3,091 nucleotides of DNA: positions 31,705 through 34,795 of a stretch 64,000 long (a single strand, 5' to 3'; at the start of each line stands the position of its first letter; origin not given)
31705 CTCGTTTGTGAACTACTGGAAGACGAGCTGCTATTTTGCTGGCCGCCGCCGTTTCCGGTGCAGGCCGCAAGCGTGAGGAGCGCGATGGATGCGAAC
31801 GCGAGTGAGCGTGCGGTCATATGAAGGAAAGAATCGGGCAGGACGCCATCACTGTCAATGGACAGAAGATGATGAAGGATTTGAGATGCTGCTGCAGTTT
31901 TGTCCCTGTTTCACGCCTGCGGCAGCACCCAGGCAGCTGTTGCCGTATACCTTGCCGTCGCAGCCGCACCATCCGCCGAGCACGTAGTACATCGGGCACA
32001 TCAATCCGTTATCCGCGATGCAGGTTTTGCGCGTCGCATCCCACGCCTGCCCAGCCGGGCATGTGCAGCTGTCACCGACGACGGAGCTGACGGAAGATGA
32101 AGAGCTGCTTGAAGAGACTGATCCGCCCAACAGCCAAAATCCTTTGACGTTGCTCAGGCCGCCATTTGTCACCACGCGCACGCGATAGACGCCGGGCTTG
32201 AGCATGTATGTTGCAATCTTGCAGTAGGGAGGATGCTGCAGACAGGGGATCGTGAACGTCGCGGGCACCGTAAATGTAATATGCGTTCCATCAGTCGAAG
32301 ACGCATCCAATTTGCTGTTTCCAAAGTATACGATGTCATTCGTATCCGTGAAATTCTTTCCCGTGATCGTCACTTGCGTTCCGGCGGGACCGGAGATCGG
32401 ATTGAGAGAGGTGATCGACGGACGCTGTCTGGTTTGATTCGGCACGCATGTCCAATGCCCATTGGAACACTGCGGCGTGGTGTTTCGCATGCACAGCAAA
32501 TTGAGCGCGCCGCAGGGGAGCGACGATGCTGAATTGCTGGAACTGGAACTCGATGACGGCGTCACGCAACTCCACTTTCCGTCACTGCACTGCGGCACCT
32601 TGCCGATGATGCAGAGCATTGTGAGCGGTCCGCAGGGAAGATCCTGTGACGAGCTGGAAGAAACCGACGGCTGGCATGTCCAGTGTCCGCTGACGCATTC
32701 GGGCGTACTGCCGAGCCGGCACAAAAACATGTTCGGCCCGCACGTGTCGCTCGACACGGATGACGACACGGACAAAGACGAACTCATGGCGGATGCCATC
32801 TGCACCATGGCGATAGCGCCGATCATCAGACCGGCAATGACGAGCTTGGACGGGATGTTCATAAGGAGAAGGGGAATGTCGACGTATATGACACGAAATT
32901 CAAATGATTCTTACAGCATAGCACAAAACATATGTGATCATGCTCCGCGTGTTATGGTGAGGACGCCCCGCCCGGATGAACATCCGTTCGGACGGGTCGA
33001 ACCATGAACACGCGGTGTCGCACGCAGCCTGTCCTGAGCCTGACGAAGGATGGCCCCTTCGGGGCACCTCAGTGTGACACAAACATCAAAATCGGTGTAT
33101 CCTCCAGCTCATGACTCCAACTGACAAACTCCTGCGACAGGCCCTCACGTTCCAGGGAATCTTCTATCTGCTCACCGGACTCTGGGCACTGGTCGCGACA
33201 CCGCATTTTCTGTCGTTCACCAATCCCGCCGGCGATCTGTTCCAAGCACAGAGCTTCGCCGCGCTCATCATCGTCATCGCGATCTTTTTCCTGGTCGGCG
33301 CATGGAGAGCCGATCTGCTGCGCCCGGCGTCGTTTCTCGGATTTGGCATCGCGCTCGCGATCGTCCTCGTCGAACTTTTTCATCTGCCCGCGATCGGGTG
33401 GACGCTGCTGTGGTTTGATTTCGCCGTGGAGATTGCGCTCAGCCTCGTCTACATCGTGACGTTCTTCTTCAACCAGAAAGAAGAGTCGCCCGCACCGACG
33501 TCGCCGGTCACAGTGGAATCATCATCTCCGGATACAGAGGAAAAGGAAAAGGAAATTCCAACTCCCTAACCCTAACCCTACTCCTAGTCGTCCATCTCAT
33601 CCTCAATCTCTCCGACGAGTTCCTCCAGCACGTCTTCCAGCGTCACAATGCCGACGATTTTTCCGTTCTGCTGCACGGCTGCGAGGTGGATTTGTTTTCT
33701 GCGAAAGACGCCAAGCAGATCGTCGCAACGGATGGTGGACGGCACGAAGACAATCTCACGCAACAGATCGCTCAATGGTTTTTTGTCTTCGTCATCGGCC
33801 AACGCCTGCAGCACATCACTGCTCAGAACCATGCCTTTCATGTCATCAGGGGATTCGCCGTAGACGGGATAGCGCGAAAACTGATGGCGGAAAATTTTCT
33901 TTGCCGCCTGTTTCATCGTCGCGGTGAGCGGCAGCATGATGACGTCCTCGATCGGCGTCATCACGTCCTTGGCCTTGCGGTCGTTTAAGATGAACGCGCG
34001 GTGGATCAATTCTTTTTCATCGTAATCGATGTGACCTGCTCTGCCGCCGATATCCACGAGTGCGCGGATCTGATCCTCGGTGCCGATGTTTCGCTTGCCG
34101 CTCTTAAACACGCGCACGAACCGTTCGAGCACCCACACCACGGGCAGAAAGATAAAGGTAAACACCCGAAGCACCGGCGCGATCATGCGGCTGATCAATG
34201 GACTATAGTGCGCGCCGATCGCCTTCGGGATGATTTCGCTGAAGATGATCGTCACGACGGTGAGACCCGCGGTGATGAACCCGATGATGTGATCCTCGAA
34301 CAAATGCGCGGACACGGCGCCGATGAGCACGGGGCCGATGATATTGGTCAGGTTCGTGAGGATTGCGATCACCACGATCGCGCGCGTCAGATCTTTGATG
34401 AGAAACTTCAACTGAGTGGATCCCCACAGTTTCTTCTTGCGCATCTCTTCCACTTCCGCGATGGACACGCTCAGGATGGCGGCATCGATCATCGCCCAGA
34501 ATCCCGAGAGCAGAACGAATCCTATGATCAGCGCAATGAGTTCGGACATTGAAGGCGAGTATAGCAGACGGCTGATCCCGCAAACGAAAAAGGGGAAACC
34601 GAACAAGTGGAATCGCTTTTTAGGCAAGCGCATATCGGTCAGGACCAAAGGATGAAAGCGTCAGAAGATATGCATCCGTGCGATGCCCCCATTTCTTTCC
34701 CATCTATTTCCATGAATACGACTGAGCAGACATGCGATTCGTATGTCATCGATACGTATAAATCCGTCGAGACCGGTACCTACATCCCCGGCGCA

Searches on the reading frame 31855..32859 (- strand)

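Call 69: search_protein_families(library=pfam, proteins=[window:31855-32859:-], max_evalue=0.001)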
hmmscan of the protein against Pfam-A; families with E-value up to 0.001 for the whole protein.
window:31855-32859:- (334 aa): 1 family
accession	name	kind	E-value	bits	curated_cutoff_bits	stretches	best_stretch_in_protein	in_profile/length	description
PF01833.30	TIG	-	1.7e-10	41.2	20.9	1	147-233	1-72/84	IPT/TIG domain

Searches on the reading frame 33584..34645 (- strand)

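Call 69: search_protein_families(library=pfam, proteins=[window:33584-34645:-], max_evalue=0.001)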
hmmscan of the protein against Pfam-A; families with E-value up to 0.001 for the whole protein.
window:33584-34645:- (353 aa): 2 families
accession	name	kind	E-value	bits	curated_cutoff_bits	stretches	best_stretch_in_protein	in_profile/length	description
PF01595.25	CNNM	-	5.2e-36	124.4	28.4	1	39-210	2-181/181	Cyclin M transmembrane N-terminal domain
PF00571.33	CBS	-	4.9e-17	62.4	24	2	225-283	1-56/57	CBS domain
